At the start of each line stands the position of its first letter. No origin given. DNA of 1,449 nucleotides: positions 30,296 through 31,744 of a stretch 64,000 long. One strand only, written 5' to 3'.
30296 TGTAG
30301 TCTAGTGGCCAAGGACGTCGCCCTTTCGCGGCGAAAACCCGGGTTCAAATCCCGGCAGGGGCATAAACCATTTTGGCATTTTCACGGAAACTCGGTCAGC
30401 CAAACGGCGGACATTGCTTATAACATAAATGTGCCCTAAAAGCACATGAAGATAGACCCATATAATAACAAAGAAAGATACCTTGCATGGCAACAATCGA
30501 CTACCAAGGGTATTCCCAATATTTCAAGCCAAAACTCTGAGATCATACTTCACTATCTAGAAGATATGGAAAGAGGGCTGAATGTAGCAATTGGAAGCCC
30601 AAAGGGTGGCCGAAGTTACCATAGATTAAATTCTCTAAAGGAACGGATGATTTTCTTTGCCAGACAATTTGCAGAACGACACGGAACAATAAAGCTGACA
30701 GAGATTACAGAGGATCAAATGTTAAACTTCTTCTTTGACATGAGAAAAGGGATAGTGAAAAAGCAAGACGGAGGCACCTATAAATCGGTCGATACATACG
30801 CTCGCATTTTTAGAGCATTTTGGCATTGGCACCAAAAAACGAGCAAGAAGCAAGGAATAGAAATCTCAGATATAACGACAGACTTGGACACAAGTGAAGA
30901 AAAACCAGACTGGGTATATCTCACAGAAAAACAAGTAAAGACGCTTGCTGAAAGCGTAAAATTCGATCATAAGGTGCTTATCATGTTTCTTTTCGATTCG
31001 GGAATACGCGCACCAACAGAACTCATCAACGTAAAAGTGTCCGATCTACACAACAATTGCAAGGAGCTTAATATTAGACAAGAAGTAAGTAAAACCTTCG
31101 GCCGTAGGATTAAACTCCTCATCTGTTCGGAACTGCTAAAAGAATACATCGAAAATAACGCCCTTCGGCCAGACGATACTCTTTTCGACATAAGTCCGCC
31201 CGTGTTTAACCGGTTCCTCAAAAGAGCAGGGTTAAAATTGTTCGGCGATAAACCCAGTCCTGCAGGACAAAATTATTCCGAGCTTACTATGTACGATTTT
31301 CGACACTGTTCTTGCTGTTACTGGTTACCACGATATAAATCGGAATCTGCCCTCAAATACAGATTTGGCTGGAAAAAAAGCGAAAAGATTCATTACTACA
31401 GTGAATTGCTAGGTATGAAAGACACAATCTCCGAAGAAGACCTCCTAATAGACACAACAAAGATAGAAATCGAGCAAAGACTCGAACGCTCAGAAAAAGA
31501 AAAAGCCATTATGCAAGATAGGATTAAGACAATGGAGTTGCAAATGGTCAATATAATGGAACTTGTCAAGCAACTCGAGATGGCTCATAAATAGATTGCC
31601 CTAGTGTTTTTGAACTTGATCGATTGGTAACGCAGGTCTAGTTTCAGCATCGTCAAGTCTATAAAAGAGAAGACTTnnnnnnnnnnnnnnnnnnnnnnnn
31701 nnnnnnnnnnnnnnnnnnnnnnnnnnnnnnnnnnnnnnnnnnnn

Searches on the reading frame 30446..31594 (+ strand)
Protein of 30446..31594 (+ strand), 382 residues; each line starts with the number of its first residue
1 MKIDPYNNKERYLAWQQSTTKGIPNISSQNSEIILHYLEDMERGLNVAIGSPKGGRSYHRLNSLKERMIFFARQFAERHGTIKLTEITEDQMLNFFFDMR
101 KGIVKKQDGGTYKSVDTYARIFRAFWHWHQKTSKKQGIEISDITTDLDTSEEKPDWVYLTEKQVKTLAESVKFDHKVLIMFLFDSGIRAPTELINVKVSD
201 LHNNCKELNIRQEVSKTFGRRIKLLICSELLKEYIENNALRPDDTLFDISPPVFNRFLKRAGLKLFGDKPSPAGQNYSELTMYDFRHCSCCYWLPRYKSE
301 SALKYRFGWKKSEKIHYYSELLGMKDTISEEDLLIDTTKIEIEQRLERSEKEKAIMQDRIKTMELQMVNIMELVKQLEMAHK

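Call 11: search_protein_families(library=pfam, proteins=[window:30446-31594:+], max_evalue=0.1)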
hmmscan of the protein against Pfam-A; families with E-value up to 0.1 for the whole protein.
window:30446-31594:+ (382 aa): 0 families

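Call 18: search_protein_families(library=ncbifam, proteins=[window:30446-31594:+], max_evalue=10)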
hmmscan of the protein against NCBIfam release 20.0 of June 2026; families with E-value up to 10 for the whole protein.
window:30446-31594:+ (382 aa): 3 families
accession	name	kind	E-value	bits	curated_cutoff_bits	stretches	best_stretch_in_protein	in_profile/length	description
NF040815.2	recomb_XerA_Arch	equivalog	9.5e-11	41.7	220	1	73-255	25-197/263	site-specific tyrosine recombinase/integron integrase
TIGR02249.1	integrase_gron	subfamily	0.01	15.2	265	1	152-213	95-155/315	integron integrase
NF009726.0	PRK13253.1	subfamily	0.04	14.1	65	1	194-244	17-67/98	citrate lyase subunit gamma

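Call 19: search_protein_families(library=pfam, proteins=[window:30446-31594:+], max_evalue=10)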
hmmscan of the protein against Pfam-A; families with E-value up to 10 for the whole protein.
window:30446-31594:+ (382 aa): 0 families
